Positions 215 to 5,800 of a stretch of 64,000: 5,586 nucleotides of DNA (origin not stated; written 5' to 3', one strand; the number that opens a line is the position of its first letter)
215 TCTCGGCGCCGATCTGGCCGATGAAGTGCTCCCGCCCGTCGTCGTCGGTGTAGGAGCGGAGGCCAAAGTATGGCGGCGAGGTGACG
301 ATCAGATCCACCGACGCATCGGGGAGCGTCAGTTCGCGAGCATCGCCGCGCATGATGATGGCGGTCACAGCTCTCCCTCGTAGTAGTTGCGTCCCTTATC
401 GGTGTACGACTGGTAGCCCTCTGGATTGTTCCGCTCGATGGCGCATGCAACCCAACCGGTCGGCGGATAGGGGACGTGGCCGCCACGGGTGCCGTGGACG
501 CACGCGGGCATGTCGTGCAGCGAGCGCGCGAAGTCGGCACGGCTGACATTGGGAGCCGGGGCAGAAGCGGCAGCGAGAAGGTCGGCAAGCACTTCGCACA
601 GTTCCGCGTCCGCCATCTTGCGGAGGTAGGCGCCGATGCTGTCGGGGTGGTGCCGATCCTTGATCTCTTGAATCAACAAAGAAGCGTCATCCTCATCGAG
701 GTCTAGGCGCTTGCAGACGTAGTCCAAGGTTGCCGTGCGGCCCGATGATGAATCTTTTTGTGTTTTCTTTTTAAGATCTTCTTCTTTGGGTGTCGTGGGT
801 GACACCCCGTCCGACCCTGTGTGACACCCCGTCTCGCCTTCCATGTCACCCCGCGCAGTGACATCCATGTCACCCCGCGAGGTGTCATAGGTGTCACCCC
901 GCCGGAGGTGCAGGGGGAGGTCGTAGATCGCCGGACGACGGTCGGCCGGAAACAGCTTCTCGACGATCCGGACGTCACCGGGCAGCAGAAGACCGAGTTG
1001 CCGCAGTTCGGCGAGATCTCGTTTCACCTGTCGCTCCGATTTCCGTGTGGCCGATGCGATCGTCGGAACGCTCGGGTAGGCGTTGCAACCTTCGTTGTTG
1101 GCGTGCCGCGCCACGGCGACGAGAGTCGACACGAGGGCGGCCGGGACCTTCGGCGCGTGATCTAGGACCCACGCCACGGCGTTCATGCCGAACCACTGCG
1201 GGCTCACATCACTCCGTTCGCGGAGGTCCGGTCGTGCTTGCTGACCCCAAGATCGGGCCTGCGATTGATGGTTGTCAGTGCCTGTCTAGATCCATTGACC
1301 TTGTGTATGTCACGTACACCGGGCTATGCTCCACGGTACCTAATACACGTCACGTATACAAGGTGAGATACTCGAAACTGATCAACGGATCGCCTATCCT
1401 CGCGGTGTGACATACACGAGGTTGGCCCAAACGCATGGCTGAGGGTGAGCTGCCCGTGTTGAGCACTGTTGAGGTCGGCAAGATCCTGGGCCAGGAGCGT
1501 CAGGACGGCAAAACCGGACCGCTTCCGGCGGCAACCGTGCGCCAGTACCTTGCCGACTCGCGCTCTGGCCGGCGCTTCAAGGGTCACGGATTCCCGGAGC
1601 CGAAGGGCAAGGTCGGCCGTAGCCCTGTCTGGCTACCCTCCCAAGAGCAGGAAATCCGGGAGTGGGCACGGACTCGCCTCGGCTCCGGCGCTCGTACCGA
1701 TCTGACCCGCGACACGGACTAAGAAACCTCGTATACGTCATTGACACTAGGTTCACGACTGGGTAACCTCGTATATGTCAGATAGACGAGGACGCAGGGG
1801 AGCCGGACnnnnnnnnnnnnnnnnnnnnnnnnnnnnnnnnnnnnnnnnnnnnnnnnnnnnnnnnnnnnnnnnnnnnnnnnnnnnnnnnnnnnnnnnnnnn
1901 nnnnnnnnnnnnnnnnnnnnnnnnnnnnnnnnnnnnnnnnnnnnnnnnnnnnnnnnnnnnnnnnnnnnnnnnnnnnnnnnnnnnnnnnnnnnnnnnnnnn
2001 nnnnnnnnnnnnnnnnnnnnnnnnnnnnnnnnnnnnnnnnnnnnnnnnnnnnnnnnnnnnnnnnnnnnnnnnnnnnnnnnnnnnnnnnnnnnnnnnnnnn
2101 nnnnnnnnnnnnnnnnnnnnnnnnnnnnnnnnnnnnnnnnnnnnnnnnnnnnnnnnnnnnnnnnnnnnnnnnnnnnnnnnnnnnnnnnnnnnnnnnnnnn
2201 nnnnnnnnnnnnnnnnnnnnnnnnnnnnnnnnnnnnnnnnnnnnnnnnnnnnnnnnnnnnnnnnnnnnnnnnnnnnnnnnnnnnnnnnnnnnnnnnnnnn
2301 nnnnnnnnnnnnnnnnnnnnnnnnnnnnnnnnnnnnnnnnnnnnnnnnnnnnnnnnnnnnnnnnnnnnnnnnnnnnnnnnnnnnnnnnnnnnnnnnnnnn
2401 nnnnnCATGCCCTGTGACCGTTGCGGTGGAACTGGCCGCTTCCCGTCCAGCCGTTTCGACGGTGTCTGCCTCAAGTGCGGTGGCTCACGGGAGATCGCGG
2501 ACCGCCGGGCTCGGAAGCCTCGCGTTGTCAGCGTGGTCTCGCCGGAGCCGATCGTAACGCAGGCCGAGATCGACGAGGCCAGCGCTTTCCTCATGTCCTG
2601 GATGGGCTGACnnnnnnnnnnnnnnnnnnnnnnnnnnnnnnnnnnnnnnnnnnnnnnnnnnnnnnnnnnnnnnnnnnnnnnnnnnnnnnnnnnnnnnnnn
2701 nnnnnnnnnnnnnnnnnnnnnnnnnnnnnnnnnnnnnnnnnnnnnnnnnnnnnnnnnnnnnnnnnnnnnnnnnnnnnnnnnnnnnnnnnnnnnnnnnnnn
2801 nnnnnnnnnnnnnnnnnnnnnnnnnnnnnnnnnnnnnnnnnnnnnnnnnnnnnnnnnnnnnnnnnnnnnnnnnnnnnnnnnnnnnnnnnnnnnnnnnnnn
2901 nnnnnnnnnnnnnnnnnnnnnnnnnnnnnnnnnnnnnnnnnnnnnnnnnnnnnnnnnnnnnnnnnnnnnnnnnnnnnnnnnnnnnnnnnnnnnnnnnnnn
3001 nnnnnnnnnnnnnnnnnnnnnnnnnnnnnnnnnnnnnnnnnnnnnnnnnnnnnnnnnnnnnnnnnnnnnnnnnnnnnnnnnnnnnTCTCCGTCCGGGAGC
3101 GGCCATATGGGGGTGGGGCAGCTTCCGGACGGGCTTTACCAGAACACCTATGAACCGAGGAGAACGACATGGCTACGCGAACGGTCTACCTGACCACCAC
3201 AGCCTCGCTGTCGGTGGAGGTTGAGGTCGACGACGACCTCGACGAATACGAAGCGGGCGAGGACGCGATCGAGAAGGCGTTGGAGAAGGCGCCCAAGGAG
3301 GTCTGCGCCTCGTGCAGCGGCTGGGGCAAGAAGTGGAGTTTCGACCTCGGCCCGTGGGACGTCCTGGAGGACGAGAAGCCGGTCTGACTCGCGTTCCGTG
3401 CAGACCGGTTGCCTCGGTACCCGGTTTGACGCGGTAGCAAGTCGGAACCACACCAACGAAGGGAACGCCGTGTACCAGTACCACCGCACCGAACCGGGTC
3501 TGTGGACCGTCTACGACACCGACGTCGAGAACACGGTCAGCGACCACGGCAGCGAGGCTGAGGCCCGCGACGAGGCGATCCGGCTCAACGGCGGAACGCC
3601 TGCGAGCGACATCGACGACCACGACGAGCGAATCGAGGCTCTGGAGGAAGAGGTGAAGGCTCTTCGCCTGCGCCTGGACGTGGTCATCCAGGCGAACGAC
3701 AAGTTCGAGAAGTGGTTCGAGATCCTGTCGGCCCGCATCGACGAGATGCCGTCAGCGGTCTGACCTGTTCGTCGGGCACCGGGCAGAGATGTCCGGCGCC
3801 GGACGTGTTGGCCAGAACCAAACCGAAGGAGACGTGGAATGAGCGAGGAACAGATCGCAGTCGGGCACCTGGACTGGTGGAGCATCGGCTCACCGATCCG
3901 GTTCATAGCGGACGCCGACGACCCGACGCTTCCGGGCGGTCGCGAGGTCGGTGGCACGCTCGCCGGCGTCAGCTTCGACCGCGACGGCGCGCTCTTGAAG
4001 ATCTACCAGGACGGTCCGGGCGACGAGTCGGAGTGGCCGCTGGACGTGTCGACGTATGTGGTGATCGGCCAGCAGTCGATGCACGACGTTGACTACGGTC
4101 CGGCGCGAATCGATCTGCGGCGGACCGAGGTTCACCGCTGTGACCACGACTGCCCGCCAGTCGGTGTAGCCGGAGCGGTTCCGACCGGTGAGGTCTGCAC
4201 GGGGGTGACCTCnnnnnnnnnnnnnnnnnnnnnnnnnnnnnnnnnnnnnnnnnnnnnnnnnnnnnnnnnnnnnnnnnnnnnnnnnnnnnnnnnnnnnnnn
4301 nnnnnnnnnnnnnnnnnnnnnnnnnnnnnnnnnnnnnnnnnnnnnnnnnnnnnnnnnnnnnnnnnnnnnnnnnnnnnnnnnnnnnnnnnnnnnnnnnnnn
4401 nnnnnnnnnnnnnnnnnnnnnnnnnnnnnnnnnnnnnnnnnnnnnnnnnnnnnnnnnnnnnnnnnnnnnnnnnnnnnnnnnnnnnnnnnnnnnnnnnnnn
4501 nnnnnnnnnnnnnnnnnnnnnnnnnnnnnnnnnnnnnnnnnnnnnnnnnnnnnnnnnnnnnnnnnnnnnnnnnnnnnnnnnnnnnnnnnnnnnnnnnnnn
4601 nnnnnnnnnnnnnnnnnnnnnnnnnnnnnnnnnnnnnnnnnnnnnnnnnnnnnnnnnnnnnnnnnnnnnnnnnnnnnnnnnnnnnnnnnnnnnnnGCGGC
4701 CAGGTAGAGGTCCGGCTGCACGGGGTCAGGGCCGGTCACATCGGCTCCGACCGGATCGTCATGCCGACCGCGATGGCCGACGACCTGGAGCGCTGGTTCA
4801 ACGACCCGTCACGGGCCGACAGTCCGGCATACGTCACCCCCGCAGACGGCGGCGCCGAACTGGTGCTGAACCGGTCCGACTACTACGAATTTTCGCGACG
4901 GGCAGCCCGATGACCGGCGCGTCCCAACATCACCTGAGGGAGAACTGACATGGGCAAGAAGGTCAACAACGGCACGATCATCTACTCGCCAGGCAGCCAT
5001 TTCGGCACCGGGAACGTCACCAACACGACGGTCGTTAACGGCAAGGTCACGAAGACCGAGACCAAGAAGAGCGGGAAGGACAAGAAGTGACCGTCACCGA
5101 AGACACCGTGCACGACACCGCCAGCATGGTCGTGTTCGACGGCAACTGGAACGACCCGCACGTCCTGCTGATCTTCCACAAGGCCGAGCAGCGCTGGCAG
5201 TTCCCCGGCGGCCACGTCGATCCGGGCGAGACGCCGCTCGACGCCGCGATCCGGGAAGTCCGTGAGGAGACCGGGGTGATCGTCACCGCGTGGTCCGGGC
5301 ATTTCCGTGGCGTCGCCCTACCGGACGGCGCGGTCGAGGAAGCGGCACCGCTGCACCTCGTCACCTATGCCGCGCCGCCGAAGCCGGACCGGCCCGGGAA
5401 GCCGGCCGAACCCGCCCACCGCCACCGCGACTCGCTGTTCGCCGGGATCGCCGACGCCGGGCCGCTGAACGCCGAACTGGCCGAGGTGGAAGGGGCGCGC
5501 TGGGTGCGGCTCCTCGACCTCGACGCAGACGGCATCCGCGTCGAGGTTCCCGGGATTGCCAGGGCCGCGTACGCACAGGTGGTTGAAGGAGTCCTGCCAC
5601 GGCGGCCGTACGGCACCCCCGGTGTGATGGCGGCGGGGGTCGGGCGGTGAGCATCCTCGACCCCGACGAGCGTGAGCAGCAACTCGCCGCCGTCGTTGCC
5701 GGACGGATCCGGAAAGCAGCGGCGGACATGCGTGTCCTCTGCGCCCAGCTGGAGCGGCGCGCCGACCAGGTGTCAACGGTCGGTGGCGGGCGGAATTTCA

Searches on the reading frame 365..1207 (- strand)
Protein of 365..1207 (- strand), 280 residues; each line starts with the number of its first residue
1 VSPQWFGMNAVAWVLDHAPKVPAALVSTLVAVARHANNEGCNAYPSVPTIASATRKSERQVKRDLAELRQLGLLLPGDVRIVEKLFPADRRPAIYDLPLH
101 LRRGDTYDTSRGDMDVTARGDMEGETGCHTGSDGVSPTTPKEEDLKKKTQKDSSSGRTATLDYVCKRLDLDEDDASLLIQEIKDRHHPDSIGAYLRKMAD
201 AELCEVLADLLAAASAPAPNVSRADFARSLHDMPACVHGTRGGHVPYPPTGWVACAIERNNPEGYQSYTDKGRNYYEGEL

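Call 32: search_protein_families(library=pfam, proteins=[window:365-1207:-], max_evalue=0.001)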
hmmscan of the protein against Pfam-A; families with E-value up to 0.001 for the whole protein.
window:365-1207:- (280 aa): 1 family
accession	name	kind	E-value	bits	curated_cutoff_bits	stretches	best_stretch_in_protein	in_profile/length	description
PF13730.12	HTH_36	-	1.9e-09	37.6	25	1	31-74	13-55/55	Helix-turn-helix domain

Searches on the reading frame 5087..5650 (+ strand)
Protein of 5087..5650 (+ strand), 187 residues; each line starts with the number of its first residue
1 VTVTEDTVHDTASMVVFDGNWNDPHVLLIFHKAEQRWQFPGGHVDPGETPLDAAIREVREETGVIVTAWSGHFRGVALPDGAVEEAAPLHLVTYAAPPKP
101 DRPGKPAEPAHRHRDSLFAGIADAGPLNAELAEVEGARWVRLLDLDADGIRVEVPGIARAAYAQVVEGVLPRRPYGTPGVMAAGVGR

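Call 53: search_protein_families(library=phrogs, proteins=[window:5087-5650:+], max_evalue=0.00001)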
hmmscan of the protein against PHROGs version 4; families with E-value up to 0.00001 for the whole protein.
window:5087-5650:+ (187 aa): 6 families
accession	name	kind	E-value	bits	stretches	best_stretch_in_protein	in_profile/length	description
phrog_1198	-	other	1.3e-14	55.5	1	8-67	37-96/253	MutT/NUDIX hydrolase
phrog_1185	-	other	2.4e-13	51.2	1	33-66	177-210/301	nudix hydrolase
phrog_10313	-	other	7.5e-10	39.8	1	6-68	8-71/159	nudix hydrolase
phrog_15528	-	head and packaging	2.3e-09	37.2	1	5-67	518-575/794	portal protein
phrog_6216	-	unknown function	8.1e-08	32.4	1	25-66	14-55/545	-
phrog_25541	-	unknown function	8.7e-06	26.4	0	25-67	86-128/210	-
